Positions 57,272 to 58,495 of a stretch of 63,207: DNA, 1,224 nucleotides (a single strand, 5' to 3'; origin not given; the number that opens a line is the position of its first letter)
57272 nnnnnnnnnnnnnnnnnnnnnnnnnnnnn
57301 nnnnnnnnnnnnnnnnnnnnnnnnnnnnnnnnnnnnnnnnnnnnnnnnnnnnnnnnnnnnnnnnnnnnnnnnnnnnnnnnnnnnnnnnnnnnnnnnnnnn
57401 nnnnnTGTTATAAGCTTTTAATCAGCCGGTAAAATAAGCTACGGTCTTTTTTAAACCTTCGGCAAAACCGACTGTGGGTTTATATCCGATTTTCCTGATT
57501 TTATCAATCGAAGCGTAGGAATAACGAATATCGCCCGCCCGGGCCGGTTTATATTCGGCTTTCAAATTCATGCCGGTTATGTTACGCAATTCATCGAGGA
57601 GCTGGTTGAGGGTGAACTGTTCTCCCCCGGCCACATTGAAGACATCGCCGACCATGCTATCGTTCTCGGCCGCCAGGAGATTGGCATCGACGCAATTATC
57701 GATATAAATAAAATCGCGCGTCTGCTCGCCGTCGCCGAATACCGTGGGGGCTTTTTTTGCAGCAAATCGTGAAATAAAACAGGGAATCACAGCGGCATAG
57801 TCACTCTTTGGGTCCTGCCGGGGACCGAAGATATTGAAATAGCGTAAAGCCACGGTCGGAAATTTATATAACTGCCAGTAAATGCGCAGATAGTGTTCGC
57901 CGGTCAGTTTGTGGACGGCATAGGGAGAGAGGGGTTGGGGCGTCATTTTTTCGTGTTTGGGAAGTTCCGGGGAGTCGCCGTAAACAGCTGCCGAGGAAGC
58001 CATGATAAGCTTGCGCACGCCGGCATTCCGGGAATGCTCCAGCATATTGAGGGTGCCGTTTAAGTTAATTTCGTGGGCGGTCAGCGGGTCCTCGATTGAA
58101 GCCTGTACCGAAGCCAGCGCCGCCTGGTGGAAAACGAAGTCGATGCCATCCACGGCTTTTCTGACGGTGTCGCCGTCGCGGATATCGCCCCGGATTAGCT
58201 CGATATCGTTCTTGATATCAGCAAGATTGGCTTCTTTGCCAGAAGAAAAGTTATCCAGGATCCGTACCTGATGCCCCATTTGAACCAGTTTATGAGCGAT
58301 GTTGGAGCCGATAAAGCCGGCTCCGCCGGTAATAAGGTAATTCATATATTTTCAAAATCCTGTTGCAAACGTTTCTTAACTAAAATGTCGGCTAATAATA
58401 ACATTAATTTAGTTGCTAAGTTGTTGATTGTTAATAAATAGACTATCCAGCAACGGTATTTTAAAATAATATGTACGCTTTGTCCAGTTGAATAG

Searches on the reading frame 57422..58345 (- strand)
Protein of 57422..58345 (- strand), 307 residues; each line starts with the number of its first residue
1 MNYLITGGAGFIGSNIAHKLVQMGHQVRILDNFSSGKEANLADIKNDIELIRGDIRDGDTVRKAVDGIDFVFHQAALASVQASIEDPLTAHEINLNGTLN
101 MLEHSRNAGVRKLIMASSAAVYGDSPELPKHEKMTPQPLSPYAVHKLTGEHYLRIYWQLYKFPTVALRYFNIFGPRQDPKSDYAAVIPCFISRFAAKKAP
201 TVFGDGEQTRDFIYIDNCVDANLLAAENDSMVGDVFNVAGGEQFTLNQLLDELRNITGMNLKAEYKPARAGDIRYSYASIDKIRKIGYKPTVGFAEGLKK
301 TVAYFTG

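Call 58: search_protein_families(library=pfam, proteins=[window:57422-58345:-], max_evalue=0.001)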
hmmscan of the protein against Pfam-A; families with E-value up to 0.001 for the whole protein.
window:57422-58345:- (307 aa): 12 families
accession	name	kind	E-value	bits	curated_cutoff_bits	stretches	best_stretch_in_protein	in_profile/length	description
PF01370.27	Epimerase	-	7e-67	225.8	20.9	1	4-239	2-240/240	NAD dependent epimerase/dehydratase family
PF16363.11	GDP_Man_Dehyd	-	1.1e-57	196.4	27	1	4-301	1-332/332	GDP-mannose 4,6 dehydratase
PF01073.25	3Beta_HSD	-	2.7e-31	109.1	22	1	4-228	1-231/280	3-beta hydroxysteroid dehydrogenase/isomerase family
PF02719.21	Polysacc_synt_2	-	5.5e-18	65.6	20.2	1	4-264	2-254/293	Polysaccharide biosynthesis protein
PF13460.12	NAD_binding_10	-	3.8e-14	53.4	27.2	1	7-154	1-132/184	NAD(P)H-binding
PF04321.23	RmlD_sub_bind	-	1.4e-12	47.8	27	1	1-154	1-137/287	RmlD substrate binding domain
PF07993.18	NAD_binding_4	-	1.5e-10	41.1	20.1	1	5-221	1-257/258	Male sterility protein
PF05368.20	NmrA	-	7.3e-07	29.5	27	1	4-85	6-85/298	NmrA-like family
PF00106.31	adh_short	-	1.1e-06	28.7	26.6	1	4-77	4-87/195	short chain dehydrogenase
PF08659.16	KR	-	2.6e-06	27.9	22.6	1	3-120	3-138/180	KR domain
PF13561.12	adh_short_C2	-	4.9e-05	23.5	27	1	12-107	8-117/236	Enoyl-(Acyl carrier protein) reductase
PF02737.24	3HCDH_N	-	0.00073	19.9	22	0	8-85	6-84/180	3-hydroxyacyl-CoA dehydrogenase, NAD binding domain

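Call 59: search_protein_families(library=padloc, proteins=[window:57422-58345:-], max_evalue=0.001)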
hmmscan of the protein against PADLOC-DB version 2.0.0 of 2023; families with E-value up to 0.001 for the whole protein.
window:57422-58345:- (307 aa): 0 families
